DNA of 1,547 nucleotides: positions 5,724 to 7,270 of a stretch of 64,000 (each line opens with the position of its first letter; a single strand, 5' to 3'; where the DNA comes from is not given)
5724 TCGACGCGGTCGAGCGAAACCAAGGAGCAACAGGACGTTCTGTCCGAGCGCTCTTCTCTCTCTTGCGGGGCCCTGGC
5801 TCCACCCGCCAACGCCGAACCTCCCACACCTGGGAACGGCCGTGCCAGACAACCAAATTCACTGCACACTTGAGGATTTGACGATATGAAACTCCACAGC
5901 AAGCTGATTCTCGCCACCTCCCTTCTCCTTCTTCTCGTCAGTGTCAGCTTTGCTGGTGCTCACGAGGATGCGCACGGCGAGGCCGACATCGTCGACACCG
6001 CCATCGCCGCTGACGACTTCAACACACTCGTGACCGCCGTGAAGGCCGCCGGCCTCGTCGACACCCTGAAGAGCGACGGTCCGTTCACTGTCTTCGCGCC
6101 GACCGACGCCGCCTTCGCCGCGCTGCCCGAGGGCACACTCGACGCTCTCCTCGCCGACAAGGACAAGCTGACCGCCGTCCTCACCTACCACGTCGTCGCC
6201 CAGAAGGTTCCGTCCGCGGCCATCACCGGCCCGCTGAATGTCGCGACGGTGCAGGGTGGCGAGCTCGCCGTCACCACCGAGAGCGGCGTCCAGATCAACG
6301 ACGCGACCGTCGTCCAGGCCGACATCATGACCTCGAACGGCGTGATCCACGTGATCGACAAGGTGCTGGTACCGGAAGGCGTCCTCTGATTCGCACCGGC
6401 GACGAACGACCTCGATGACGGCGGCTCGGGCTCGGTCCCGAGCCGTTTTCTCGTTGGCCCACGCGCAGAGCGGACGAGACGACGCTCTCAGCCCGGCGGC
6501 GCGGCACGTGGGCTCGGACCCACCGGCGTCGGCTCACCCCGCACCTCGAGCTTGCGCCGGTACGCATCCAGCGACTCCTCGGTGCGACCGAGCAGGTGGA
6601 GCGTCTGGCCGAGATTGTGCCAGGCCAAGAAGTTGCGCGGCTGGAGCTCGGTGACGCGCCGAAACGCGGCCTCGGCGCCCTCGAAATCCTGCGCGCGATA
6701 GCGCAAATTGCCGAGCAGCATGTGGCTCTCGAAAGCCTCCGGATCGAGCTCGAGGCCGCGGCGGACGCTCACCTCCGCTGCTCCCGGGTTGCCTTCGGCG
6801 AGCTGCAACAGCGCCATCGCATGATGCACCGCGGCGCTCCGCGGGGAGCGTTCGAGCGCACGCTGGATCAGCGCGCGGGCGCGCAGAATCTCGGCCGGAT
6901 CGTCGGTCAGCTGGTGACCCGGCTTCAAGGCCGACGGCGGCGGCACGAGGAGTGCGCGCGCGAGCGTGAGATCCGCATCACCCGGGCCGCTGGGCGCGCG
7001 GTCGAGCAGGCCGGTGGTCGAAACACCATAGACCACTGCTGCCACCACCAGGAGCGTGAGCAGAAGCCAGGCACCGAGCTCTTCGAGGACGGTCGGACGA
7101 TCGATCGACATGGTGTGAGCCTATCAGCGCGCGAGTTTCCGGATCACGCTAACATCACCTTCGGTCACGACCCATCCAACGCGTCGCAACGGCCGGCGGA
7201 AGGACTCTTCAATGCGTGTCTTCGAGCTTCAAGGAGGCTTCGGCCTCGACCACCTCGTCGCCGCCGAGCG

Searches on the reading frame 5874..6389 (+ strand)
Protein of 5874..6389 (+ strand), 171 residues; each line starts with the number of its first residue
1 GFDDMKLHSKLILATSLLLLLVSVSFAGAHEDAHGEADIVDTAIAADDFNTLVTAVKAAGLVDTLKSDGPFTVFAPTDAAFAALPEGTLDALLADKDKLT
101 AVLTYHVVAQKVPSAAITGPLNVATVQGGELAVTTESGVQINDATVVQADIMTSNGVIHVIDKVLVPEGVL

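Call 34: search_protein_families(library=pfam, proteins=[window:5874-6389:+], max_evalue=0.001)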
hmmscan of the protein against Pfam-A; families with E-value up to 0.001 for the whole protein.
window:5874-6389:+ (171 aa): 1 family
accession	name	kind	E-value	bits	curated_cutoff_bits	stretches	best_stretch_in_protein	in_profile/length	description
PF02469.27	Fasciclin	-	2.1e-41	141.4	22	1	48-167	2-123/123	Fasciclin domain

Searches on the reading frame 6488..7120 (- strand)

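Call 34: search_protein_families(library=pfam, proteins=[window:6488-7120:-], max_evalue=0.001)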
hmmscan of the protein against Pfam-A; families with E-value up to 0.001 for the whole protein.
window:6488-7120:- (210 aa): 12 families
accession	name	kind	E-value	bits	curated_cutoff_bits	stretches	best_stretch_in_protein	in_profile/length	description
PF07719.23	TPR_2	-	1.8e-15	56.2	27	1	131-163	2-34/34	Tetratricopeptide repeat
PF13431.12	TPR_17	-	7.2e-15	54.4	24.4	1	153-184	2-33/34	Tetratricopeptide repeat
PF00515.34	TPR_1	-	9.7e-14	51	27.8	0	166-189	3-26/34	Tetratricopeptide repeat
PF13432.12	TPR_16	-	1.3e-13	51.5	32.7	2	135-189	2-56/65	Tetratricopeptide repeat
PF13181.12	TPR_8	-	1.6e-11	43.9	25.7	0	166-189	3-26/34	Tetratricopeptide repeat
PF13414.12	TPR_11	-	1.6e-10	40.9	26.8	1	137-178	1-42/42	TPR repeat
PF13428.12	TPR_14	-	2.7e-09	37.2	23.5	1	132-172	3-43/44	Tetratricopeptide repeat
PF14559.12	TPR_19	-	2.8e-09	37.6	25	1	80-138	9-67/68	Tetratricopeptide repeat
PF13424.12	TPR_12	-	1.2e-08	35.5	30.1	1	133-193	6-74/77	Tetratricopeptide repeat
PF23914.1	TPR_CcmH_CycH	-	2.3e-07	31.3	42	1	118-182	38-102/158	Cytochrome c-type biogenesis protein H TPR domain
PF13176.12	TPR_7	-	7.2e-07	29.3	27.9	0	166-197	1-32/36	Tetratricopeptide repeat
PF25064.1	ARM_TT21_5th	-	0.00064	20.5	27.8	0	132-185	3-56/117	TT21 fifth ARM repeats domain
